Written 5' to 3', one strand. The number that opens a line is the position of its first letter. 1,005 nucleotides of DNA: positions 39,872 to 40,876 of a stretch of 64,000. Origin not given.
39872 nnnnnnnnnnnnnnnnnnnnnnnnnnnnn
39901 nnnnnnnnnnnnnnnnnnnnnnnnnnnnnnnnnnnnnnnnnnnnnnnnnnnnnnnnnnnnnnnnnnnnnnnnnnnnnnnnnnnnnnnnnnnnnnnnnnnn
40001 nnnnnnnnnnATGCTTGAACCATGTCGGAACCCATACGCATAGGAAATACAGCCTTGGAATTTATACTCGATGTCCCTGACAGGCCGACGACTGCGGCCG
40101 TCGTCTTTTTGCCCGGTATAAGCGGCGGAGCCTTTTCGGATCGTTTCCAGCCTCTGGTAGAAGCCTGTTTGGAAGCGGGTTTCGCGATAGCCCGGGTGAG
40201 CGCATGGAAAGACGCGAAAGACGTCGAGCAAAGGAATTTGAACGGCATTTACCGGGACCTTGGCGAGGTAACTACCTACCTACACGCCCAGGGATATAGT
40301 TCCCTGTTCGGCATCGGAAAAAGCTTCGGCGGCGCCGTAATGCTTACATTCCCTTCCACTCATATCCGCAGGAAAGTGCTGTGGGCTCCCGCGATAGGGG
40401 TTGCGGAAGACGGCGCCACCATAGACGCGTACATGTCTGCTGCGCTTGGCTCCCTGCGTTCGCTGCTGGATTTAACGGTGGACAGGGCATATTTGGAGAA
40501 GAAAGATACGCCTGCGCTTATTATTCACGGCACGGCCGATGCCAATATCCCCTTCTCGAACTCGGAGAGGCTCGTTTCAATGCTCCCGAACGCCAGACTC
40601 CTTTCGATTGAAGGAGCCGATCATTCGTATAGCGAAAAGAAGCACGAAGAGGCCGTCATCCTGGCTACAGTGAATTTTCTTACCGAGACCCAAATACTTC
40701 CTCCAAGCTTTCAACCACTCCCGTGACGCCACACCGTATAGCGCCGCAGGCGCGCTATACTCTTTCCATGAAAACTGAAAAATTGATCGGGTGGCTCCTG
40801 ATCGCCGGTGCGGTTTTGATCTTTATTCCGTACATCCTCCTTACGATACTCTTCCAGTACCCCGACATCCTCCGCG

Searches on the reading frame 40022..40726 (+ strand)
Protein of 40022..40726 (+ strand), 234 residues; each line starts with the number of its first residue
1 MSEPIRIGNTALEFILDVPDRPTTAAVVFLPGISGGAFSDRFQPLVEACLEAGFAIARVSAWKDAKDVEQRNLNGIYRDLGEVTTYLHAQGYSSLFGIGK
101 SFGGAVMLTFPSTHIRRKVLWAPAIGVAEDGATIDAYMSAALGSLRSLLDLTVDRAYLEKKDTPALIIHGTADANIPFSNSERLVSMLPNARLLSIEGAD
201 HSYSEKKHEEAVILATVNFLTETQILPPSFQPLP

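Call 54: search_protein_families(library=pfam, proteins=[window:40022-40726:+], max_evalue=0.001)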
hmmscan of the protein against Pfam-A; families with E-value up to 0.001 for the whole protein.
window:40022-40726:+ (234 aa): 4 families
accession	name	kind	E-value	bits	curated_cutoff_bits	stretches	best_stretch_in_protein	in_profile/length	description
PF12146.15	Hydrolase_4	-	1.5e-08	34.7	27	1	24-143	4-128/239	Serine aminopeptidase, S33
PF00326.27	Peptidase_S9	-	1.3e-07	31.8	22.6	1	159-222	139-208/213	Prolyl oligopeptidase family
PF08386.16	Abhydrolase_4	-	1.4e-06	28.7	21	1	159-224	31-95/103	TAP-like protein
PF20434.5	BD-FAE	-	3.6e-05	23.8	26.8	1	147-188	174-215/215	BD-FAE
